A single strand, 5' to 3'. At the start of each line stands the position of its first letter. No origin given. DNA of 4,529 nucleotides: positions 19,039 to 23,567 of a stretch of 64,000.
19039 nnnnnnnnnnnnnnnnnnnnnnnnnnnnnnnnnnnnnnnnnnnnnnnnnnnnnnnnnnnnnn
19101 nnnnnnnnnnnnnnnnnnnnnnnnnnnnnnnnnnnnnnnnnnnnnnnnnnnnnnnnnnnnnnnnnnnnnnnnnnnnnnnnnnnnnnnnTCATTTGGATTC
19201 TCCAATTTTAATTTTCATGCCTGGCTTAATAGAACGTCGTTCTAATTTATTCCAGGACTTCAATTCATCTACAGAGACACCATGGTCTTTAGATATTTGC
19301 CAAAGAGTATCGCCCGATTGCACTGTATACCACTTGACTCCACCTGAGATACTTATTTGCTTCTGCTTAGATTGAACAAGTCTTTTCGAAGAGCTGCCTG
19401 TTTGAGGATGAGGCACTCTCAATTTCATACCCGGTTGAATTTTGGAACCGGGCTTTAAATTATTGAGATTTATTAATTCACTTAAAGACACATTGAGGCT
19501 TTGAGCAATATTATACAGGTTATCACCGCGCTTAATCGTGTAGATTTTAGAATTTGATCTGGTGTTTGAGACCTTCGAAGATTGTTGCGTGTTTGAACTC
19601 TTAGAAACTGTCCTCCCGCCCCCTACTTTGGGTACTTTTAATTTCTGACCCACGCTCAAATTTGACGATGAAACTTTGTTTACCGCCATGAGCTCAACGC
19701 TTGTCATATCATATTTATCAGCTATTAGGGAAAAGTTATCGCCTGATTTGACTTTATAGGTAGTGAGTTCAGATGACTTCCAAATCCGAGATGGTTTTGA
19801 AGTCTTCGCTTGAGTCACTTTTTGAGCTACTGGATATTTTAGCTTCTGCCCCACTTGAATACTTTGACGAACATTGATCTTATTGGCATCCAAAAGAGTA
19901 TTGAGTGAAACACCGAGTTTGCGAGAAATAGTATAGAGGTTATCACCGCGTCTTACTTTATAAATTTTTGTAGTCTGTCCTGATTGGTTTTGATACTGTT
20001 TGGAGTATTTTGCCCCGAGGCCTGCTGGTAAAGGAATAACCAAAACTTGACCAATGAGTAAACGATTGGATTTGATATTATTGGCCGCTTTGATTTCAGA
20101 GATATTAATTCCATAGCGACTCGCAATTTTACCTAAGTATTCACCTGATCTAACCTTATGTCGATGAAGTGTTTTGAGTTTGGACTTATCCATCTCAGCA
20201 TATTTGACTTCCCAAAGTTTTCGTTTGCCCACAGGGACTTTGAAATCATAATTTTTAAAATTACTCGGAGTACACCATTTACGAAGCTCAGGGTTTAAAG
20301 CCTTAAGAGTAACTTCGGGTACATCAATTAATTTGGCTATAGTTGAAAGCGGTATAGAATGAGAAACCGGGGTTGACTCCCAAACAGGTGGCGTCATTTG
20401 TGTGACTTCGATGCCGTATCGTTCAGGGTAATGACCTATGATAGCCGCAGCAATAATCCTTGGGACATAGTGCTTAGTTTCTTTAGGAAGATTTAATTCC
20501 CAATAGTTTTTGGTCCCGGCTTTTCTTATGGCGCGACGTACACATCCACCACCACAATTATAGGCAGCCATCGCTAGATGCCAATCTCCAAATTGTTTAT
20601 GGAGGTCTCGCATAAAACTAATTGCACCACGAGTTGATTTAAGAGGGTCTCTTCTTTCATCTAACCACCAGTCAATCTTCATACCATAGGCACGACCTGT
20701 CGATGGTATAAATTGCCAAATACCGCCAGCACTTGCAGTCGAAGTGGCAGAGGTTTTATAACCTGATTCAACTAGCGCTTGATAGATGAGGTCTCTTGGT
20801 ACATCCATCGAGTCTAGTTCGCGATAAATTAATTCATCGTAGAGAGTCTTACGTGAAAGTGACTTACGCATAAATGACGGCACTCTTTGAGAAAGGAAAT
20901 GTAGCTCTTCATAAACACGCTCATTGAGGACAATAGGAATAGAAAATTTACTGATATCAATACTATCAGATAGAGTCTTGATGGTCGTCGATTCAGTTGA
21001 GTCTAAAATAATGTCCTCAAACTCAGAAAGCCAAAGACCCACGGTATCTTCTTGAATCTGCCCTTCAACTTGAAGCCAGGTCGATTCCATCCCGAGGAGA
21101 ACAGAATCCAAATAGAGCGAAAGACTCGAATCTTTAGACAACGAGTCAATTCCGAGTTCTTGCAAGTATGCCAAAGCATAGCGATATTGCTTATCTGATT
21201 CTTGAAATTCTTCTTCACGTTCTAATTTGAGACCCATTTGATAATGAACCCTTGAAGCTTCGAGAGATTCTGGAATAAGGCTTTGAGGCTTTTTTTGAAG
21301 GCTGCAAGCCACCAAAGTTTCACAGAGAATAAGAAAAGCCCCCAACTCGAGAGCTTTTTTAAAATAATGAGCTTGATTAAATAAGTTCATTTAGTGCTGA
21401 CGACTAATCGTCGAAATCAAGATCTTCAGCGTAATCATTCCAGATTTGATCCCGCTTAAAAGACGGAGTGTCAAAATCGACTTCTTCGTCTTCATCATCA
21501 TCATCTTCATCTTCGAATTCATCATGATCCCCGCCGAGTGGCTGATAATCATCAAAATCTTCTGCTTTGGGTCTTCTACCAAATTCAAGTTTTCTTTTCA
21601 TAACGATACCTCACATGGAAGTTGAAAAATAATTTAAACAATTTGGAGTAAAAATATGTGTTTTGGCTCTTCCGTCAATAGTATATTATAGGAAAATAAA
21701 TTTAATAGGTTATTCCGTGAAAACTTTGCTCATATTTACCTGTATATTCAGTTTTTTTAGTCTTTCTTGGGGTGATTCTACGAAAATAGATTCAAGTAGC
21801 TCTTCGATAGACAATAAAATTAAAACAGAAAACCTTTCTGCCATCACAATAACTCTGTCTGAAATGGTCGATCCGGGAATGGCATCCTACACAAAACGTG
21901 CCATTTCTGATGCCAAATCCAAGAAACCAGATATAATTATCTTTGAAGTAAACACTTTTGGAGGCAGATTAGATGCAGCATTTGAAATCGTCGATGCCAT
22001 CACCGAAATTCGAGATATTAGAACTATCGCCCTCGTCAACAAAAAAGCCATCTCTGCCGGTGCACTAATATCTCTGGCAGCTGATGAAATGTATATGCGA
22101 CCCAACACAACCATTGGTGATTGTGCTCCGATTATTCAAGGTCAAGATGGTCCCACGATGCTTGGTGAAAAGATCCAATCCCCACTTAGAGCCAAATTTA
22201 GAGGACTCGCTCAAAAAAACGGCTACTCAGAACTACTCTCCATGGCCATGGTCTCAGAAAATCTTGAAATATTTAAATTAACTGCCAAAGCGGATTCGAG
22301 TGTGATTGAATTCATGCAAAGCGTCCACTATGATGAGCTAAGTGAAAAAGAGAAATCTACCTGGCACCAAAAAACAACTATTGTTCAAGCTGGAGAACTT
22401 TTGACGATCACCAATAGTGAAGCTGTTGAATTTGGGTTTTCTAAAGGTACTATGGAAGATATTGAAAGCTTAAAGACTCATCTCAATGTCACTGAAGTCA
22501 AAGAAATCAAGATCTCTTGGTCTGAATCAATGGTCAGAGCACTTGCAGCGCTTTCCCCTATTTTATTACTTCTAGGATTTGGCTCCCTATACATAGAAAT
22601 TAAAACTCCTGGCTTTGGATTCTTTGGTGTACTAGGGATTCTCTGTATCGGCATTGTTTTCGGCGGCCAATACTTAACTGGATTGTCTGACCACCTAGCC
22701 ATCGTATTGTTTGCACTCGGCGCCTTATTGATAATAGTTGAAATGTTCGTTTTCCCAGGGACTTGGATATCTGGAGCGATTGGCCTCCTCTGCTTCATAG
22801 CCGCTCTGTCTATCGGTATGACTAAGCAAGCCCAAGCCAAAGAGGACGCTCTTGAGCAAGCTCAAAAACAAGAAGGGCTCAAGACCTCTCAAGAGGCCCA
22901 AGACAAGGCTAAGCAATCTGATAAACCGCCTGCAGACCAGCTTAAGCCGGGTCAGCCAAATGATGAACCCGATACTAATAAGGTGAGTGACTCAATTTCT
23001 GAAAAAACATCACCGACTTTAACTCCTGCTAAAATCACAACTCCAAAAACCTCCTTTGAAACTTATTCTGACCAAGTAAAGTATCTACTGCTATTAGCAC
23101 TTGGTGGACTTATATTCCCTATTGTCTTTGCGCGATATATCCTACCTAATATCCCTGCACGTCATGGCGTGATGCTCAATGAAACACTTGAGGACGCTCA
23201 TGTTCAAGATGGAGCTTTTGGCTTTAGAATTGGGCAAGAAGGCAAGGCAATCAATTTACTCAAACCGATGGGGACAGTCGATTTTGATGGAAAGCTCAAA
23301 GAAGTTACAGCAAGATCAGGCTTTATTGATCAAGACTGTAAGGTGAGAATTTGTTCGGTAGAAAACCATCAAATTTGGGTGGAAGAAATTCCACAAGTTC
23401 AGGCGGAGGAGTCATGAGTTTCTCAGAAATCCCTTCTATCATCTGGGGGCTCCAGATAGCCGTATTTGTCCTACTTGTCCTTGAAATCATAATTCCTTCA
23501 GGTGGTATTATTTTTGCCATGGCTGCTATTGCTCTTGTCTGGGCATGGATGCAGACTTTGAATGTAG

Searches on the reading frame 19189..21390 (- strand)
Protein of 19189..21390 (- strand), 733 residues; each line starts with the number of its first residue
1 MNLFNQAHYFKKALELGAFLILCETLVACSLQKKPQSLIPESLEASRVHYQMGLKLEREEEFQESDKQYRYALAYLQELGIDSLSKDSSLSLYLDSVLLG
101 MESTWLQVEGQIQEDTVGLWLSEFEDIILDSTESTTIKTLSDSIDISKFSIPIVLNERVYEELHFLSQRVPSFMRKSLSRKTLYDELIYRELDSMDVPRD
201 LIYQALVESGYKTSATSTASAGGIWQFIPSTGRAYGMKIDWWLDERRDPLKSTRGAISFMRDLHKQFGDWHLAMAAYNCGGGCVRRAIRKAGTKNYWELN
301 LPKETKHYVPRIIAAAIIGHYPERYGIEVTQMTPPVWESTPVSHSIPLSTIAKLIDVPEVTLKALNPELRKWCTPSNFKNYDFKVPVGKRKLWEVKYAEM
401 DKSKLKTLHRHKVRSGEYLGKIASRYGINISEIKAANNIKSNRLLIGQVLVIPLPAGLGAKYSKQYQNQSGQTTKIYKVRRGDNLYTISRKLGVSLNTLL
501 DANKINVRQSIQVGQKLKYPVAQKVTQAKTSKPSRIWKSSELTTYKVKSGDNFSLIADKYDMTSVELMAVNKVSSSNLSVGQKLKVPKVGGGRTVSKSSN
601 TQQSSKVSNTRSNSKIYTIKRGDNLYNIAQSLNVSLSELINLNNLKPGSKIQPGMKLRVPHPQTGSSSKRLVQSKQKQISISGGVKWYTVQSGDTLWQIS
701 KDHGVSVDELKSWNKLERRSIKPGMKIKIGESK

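Call 99: search_protein_families(library=pfam, proteins=[window:19189-21390:-], max_evalue=0.00001)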
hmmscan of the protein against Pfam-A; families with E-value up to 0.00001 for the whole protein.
window:19189-21390:- (733 aa): 9 families
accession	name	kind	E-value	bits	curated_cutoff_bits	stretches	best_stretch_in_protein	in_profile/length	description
PF01476.26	LysM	-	6.6e-76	250.5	20.9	5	688-729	1-42/43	LysM domain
PF01464.25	SLT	-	2.2e-24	85.7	21.3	1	202-299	18-116/117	Transglycosylase SLT domain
PF23473.1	LysM3_LYK4_5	-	1.7e-19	70.1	29.3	0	477-507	5-35/48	LYK4/5 LysM3 domain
PF23472.1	LysM2_CERK1_LYK3_4_5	-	4.5e-14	52.5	27.4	0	543-587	6-54/56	LYK3/4/5 LysM2 domain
PF23446.1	LysM1_NFP_LYK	-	9.1e-14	52.5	36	0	419-454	18-55/60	NFP/LYK LysM1 domain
PF23577.1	LysM_RLK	-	1.2e-08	35.2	27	0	688-715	3-30/44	LysM domain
PF04225.17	LysM_OapA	-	8e-08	32.7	22.3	0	686-730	3-46/85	Opacity-associated protein A LysM-like domain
PF23457.1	LysM2_NFP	-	7.1e-07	29.7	36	0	617-647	8-38/56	NFP LysM2 domain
PF09103.16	BRCA-2_OB1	-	6.4e-06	26.5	25.6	0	598-651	24-78/123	BRCA2, oligonucleotide/oligosaccharide-binding, domain 1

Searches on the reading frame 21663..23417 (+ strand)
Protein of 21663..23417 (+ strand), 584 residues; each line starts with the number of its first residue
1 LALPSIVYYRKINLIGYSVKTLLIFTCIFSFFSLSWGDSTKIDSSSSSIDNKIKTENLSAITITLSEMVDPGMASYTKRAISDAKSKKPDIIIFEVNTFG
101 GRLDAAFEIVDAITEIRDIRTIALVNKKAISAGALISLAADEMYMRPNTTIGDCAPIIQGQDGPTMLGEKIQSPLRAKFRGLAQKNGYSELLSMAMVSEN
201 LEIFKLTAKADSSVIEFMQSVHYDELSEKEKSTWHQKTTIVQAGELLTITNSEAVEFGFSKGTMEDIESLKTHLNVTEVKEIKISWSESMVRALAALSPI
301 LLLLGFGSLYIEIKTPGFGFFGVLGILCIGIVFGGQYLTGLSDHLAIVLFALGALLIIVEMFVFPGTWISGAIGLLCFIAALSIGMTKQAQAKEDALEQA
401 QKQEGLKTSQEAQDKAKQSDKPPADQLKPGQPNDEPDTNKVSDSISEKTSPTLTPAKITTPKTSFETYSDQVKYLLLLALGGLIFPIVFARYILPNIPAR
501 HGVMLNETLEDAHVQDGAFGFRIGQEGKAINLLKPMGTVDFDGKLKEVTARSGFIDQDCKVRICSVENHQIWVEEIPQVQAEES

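Call 99: search_protein_families(library=pfam, proteins=[window:21663-23417:+], max_evalue=0.00001)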
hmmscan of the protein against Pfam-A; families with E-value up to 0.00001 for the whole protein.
window:21663-23417:+ (584 aa): 4 families
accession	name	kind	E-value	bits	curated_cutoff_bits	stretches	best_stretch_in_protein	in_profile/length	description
PF25145.1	NfeD1b_N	-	3.9e-39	134.7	40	1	62-211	4-149/189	NfeD1b, N-terminal domain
PF24961.1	NfeD_membrane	-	1.2e-21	77.3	26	1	297-385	2-89/119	NfeD integral membrane domain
PF01972.22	SDH_protease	-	3.4e-07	30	31.3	1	56-165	60-166/286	ClpP-like SDH-type serine proteinase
PF01957.25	NfeD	-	5e-06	27.1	29.1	1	523-574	5-56/57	NfeD-like C-terminal, partner-binding domain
